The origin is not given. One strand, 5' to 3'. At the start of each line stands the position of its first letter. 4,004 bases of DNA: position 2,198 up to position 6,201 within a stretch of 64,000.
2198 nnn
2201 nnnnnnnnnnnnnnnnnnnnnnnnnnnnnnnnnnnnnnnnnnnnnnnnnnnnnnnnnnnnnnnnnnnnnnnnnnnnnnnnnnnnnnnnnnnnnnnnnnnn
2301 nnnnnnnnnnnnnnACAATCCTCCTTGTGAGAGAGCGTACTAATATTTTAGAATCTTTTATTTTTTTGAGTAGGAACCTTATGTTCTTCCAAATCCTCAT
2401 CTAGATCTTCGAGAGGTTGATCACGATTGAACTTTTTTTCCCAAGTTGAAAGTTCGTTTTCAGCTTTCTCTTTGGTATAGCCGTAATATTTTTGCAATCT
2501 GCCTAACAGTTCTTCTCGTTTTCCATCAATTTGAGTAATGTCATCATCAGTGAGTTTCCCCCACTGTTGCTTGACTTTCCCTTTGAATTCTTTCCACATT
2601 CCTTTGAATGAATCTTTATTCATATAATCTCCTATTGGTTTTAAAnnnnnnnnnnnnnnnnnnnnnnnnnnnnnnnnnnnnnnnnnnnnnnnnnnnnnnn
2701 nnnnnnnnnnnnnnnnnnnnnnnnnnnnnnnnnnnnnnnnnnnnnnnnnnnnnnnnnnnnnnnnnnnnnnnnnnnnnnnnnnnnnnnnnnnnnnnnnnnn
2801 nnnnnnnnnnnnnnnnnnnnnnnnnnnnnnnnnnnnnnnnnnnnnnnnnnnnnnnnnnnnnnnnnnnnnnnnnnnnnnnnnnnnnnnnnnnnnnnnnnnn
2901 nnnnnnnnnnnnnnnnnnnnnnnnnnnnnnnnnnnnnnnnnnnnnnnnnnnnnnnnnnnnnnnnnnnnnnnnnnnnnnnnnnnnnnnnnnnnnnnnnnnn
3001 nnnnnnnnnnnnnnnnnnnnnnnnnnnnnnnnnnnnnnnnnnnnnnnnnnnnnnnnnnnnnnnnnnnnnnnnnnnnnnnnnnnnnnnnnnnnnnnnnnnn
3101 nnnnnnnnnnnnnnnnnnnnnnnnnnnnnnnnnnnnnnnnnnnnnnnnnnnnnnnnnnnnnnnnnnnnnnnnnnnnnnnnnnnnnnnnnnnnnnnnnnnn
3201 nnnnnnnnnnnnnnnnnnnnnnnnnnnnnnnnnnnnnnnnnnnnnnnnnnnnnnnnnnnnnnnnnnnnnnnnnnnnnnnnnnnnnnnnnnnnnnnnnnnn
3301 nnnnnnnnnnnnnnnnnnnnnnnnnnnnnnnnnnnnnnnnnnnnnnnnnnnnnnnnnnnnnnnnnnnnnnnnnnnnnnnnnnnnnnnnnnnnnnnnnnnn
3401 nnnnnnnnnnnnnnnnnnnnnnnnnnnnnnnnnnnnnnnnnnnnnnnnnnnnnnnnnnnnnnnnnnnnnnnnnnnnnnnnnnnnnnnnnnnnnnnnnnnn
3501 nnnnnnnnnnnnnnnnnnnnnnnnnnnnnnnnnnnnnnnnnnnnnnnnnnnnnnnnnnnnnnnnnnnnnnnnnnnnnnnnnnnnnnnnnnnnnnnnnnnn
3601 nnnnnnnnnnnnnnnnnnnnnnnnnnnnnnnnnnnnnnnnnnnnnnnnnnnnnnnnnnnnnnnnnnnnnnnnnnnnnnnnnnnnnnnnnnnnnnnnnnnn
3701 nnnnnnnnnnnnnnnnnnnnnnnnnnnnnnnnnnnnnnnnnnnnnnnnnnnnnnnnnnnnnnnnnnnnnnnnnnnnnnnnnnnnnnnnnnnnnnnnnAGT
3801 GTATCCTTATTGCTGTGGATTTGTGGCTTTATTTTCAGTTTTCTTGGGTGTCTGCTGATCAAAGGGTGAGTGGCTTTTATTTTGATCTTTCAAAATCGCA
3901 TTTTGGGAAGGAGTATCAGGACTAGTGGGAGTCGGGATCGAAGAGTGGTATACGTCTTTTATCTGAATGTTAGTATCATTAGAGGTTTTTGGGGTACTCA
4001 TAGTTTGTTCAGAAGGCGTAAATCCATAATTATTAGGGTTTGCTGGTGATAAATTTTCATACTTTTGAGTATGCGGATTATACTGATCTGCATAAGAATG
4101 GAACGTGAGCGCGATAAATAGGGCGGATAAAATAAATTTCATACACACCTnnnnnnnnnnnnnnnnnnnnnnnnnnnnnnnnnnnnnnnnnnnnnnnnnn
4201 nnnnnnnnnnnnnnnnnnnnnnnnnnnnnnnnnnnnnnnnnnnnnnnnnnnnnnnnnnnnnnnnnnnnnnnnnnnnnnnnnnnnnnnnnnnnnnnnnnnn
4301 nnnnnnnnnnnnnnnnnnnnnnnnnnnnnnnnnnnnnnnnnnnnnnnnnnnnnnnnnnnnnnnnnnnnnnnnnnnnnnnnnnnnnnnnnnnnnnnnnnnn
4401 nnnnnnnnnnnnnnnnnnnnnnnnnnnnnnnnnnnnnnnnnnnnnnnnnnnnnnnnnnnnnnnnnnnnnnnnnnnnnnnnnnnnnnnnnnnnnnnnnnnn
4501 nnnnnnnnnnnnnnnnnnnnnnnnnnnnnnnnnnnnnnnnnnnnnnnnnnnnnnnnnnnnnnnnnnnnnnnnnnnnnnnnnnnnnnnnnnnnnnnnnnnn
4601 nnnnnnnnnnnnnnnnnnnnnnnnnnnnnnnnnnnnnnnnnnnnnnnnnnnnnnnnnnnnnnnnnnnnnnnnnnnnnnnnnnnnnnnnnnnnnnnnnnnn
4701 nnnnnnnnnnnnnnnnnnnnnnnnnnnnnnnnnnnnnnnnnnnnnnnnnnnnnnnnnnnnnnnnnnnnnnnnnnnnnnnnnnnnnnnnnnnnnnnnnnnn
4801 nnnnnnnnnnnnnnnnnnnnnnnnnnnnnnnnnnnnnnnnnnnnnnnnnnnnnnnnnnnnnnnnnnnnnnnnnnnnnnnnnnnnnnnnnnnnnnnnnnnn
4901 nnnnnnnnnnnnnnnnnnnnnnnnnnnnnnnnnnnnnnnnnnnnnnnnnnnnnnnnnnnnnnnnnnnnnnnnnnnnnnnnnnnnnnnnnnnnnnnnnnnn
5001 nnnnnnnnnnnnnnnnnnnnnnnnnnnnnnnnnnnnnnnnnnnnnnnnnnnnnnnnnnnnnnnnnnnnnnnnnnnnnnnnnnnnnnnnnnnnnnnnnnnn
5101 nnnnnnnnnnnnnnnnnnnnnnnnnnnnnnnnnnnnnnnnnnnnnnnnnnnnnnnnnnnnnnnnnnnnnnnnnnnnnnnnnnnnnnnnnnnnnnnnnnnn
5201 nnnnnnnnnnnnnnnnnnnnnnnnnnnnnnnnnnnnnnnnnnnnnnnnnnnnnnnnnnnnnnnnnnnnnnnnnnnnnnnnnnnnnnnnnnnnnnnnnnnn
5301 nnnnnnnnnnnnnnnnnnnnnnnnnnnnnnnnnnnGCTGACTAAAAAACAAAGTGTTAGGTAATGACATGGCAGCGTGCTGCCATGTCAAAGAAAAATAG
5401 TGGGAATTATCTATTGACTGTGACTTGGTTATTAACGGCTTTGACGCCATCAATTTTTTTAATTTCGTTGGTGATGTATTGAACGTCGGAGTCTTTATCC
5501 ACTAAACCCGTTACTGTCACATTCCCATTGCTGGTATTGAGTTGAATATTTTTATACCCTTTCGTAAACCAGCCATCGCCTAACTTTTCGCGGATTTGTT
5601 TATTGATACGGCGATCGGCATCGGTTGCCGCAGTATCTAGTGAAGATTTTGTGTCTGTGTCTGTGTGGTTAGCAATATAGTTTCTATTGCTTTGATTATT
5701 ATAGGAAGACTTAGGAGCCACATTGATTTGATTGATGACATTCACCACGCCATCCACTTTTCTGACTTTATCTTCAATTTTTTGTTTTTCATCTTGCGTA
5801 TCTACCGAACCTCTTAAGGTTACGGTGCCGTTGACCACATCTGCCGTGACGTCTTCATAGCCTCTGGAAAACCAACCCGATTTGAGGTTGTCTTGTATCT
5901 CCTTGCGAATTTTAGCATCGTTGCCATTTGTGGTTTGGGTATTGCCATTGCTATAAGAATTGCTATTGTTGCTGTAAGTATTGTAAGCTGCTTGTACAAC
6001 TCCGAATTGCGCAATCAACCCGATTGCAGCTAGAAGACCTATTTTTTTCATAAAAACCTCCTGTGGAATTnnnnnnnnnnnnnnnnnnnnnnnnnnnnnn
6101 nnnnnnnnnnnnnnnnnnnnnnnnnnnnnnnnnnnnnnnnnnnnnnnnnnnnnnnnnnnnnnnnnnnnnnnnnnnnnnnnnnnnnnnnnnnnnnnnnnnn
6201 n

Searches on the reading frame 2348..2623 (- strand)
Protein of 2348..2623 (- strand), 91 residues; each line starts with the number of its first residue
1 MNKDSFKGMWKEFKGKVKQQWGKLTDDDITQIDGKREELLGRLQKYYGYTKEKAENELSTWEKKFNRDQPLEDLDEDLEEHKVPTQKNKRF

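Call 4: search_protein_families(library=pfam, proteins=[window:2348-2623:-], max_evalue=1)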
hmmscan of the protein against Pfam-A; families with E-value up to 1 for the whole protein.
window:2348-2623:- (91 aa): 1 family
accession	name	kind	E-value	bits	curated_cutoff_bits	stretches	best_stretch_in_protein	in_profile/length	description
PF05532.17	CsbD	-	3.5e-19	68.9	40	1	4-55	1-52/53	CsbD-like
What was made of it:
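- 2348..2623 (-): CsbD/YjbJ-like general stress protein. Pfam PF05532, E 3.5e-19 (call 4).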

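Call 5: search_protein_families(library=ncbifam, proteins=[window:2348-2623:-], max_evalue=1)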
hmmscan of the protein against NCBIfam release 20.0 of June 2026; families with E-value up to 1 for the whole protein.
window:2348-2623:- (91 aa): 3 families
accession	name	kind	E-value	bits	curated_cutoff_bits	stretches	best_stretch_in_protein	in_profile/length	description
NF007748.0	PRK10428.1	equivalog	6.2e-28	96.6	113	1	1-66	1-66/69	hypothetical protein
NF050175.1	MBP-1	equivalog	0.012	15.9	80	1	4-45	10-51/78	microaggregate-binding protein 1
TIGR04450.1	Gpos_C8_like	subfamily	0.26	10.9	27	1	11-90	103-186/240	putative immunity/bacteriocin fusion bifunctional protein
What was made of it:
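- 2348..2623 (-): NCBIfam PRK10428 (call 5).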

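Call 28: search_protein_families(library=pfam, proteins=[L002:1079-1867:-], max_evalue=1)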
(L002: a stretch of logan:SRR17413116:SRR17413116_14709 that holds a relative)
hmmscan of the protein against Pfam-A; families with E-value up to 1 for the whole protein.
L002:1079-1867:- (262 aa): 0 families

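Call 84: search_protein_families(library=pfam, proteins=[L002:2741-3346:+, L002:2356-2730:+], max_evalue=0.01)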
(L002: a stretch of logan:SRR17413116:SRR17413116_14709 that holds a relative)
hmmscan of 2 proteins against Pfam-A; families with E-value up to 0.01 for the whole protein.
L002:2741-3346:+ (201 aa): 0 families

L002:2356-2730:+ (124 aa): 1 family
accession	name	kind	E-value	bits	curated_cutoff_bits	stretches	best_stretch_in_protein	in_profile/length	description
PF04972.22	BON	-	1e-15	58.2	27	1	53-122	1-68/69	BON domain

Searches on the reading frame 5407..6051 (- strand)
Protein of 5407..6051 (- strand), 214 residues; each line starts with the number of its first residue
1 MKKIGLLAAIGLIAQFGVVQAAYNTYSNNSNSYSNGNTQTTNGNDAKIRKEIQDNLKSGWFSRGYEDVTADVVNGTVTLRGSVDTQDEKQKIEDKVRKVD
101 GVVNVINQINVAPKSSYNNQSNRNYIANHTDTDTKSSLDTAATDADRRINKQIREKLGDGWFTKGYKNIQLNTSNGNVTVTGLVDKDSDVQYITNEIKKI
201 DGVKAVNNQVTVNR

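Call 4: search_protein_families(library=pfam, proteins=[window:5407-6051:-], max_evalue=1)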
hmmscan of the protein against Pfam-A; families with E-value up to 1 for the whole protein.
window:5407-6051:- (214 aa): 8 families
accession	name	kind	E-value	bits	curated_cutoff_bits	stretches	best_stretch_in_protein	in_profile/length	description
PF04972.22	BON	-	3e-27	95.1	27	2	44-113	1-69/69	BON domain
PF21937.1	Yop-YscD_ppl_2nd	-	1.7e-08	34.5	27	2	164-211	15-65/67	YscD/CdsD-like Bon-like domain 2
PF15601.11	Imm70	-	0.018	15.2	26.7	0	151-208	21-78/131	Immunity protein 70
PF21934.1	Yop-YscD_ppl_3rd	-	0.019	15.2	24.3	0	169-188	19-38/64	YscD/CdsD-like Bon-like domain 3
PF16693.10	Yop-YscD_ppl_1st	-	0.022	14.9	24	0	65-98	16-51/62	YscD/CdsD-like Bon-like domain 1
PF21112.3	CsgH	-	0.074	13.5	27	0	169-191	5-27/88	CsgH protein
PF16916.11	ZT_dimer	-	0.48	10.9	26.7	0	87-105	4-22/78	Dimerisation domain of Zinc Transporter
PF00403.32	HMA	-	0.5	11.2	24.8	0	66-98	27-58/62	Heavy-metal-associated domain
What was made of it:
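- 5407..6051 (-): OsmY-like protein with two BON domains. Pfam PF04972, E 3e-27 (call 4).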

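Call 28: search_protein_families(library=pfam, proteins=[L002:1079-1867:-], max_evalue=1)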
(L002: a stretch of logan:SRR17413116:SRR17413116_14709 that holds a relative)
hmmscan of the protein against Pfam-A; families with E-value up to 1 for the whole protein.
L002:1079-1867:- (262 aa): 0 families

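Call 84: search_protein_families(library=pfam, proteins=[L002:2741-3346:+, L002:2356-2730:+], max_evalue=0.01)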
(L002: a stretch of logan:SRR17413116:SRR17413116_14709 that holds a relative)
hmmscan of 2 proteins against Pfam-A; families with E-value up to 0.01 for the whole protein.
L002:2741-3346:+ (201 aa): 0 families

L002:2356-2730:+ (124 aa): 1 family
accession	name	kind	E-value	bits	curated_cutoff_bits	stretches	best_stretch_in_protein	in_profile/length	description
PF04972.22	BON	-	1e-15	58.2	27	1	53-122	1-68/69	BON domain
